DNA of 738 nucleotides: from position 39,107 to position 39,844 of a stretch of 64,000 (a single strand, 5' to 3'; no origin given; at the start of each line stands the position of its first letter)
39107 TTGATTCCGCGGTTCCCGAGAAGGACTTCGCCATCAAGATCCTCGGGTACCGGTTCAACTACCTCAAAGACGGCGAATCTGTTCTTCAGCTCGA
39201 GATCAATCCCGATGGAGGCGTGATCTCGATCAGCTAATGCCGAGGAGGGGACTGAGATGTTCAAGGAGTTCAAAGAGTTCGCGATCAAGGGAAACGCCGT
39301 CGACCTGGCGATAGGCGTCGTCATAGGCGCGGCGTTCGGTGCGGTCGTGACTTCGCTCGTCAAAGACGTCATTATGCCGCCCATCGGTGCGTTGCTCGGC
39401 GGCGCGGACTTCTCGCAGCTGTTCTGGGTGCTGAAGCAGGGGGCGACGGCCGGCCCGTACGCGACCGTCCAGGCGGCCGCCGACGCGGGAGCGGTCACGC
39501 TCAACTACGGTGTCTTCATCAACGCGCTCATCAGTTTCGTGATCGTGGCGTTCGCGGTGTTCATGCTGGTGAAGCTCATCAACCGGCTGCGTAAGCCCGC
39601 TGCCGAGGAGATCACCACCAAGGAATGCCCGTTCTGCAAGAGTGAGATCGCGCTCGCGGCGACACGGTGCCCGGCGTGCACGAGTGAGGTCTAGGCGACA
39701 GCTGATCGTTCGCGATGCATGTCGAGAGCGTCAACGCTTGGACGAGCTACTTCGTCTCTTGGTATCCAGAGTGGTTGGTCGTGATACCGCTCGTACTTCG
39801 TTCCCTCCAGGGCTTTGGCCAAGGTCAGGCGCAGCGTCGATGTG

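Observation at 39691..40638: Low-GC HNH nuclease with unassigned N-terminal domain: candidate modification-dependent (type IV) restriction enzyme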

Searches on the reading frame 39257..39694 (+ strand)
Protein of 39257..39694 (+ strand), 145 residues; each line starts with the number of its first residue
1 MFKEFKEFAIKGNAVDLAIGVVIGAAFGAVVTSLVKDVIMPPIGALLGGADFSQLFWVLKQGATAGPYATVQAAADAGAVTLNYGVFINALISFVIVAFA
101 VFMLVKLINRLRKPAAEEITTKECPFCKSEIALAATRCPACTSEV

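Call 3: search_protein_families(library=pfam, proteins=[window:39257-39694:+], max_evalue=0.1)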
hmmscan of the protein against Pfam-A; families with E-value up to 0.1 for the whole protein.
window:39257-39694:+ (145 aa): 5 families
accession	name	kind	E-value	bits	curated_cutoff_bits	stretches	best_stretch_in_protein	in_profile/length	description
PF01741.23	MscL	-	6.8e-42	143.1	27.4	1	1-131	1-118/123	Large-conductance mechanosensitive channel, MscL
PF10571.15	UPF0547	-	0.011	16.3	29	1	122-141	1-20/26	Uncharacterised protein family UPF0547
PF01155.25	HypA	-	0.02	15.3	28.9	1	74-144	23-95/112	Hydrogenase/urease nickel incorporation, metallochaperone, hypA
PF13488.11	Gly-zipper_Omp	-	0.062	13.7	25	1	19-50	1-33/46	Glycine zipper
PF12773.13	DZR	-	0.071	13.7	27.3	1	124-142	1-19/45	Double zinc ribbon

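Call 4: search_protein_families(library=ncbifam, proteins=[window:39257-39694:+], max_evalue=0.1)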
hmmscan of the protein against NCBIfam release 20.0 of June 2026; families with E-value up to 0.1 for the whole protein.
window:39257-39694:+ (145 aa): 9 families
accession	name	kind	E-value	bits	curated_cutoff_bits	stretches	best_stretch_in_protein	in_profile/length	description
NF010557.0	PRK13952.1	equivalog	3.6e-45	153.6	159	1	1-119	3-120/142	large conductance mechanosensitive channel protein MscL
NF001843.0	PRK00567.1-4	equivalog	2.8e-44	150.5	142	1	1-130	3-120/135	large-conductance mechanosensitive channel protein MscL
NF001841.0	PRK00567.1-1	equivalog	1.4e-39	135.4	225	1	1-136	3-126/137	large-conductance mechanosensitive channel protein MscL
TIGR00220.1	mscL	equivalog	4.6e-37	127.1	71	1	1-126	1-111/127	large conductance mechanosensitive channel protein MscL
NF010560.0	PRK13955.1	equivalog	9.4e-34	116.2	180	1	1-123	1-105/132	large conductance mechanosensitive channel protein MscL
NF010558.0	PRK13953.1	equivalog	2.1e-33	115.1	197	2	1-61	4-64/128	large conductance mechanosensitive channel protein MscL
NF010559.0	PRK13954.1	equivalog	1.7e-30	106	176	2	1-60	1-62/120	large conductance mechanosensitive channel protein MscL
NF001842.0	PRK00567.1-3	equivalog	1.4e-25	90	146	1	1-119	1-104/147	large-conductance mechanosensitive channel protein MscL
NF000483.1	BlmB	exception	0.00077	18.9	625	1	25-82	64-122/301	bleomycin family antibiotic N-acetyltransferase BlmB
